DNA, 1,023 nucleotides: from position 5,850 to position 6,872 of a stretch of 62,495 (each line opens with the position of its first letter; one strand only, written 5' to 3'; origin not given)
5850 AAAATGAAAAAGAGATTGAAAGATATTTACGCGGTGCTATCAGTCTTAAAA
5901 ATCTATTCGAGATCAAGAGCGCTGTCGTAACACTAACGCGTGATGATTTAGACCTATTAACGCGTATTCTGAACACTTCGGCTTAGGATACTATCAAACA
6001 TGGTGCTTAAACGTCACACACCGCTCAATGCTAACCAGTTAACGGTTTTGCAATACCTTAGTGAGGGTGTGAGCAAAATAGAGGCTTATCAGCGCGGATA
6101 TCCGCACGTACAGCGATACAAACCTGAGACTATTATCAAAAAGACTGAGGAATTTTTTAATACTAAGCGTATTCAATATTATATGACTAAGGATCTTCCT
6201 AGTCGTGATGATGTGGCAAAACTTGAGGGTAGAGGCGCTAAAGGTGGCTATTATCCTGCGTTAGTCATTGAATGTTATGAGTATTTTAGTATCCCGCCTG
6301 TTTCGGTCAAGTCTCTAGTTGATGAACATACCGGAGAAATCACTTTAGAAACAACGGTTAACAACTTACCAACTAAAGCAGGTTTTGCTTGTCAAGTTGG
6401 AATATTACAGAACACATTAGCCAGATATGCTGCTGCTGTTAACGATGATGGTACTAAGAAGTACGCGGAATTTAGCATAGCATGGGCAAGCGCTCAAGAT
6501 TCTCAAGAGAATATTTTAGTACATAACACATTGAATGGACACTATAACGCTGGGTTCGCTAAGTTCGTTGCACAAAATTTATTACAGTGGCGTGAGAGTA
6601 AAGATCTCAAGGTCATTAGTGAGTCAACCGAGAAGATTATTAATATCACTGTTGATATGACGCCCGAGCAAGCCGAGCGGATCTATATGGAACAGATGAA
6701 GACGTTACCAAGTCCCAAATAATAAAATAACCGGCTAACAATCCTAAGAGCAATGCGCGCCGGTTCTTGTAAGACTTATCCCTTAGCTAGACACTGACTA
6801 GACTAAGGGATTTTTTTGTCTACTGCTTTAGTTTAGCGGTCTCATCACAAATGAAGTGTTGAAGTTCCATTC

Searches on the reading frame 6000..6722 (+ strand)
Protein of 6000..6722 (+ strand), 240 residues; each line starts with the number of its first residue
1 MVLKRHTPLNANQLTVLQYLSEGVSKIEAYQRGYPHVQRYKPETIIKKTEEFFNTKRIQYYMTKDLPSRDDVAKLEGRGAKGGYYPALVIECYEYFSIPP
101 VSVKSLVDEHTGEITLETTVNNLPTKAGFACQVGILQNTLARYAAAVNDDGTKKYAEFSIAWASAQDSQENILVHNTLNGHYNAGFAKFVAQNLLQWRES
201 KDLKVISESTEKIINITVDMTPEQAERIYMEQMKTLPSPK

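Call 47: find_related_loci(query=window:6000-6722:+, collection=viral_contigs, flank=10000)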
Query window:6000-6722:+ (240 aa) in viral_contigs; peptide patterns used: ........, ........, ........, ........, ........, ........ (x = any residue, [..] = any of these).
4 stretches matched a pattern; 2 encode a relative of the query (tblastn E <= 1e-3); 2 distinct loci.
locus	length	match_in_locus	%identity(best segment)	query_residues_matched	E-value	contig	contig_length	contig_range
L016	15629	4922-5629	70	1-236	2e-111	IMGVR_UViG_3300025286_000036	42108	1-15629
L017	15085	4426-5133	70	1-236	2e-111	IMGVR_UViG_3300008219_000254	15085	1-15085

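Call 61: search_dna_similar(query=window:6000-6722:+, collection=phages, mode=protein, max_rows=15)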
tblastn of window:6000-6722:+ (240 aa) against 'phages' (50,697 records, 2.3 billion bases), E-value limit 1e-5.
Records with a match: 2; places in all: 2; records where one place covers at least 80% of the query: 0.
Best place of each record, by identity: <60% 2.
By first word of the organism name: Vibrio 2.
By host as written in the record: Vibrio cyclitrophicus 2.
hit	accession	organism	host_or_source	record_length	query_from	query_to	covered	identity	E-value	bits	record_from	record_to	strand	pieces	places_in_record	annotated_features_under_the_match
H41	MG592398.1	Vibrio phage 1.013.O._10N.286.54.F9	Vibrio cyclitrophicus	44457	77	203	53%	29.7%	2e-6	54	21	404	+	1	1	coil containing protein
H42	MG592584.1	Vibrio phage 1.214.O._10N.222.54.F11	Vibrio cyclitrophicus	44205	77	203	53%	29.7%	2e-6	54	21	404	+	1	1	DNA-packaging protein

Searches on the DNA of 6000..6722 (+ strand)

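Call 48: search_with_rna_model(model_id=R1, sources=[L016, L017], filters=off, max_evalue=1, show_alignments=6)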
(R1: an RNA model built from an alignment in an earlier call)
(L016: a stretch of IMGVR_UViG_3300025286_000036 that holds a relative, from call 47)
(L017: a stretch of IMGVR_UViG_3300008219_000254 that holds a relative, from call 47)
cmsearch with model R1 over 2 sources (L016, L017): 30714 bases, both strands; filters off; matches with E-value up to 1: 7.
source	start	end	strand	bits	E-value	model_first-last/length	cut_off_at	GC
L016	3423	3477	-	66.2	3.5e-15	1-56/56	no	0.44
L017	2927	2981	-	62.3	3.7e-14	1-56/56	no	0.44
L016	1672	1727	-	55.9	1.9e-12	1-56/56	no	0.38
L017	999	1054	-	55.9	1.9e-12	1-56/56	no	0.38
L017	2929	2983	+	18.2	0.017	1-56/56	no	0.42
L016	3427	3477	+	18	0.019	1-56/56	no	0.45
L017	8671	8702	-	12.2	0.64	1-56/56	no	0.34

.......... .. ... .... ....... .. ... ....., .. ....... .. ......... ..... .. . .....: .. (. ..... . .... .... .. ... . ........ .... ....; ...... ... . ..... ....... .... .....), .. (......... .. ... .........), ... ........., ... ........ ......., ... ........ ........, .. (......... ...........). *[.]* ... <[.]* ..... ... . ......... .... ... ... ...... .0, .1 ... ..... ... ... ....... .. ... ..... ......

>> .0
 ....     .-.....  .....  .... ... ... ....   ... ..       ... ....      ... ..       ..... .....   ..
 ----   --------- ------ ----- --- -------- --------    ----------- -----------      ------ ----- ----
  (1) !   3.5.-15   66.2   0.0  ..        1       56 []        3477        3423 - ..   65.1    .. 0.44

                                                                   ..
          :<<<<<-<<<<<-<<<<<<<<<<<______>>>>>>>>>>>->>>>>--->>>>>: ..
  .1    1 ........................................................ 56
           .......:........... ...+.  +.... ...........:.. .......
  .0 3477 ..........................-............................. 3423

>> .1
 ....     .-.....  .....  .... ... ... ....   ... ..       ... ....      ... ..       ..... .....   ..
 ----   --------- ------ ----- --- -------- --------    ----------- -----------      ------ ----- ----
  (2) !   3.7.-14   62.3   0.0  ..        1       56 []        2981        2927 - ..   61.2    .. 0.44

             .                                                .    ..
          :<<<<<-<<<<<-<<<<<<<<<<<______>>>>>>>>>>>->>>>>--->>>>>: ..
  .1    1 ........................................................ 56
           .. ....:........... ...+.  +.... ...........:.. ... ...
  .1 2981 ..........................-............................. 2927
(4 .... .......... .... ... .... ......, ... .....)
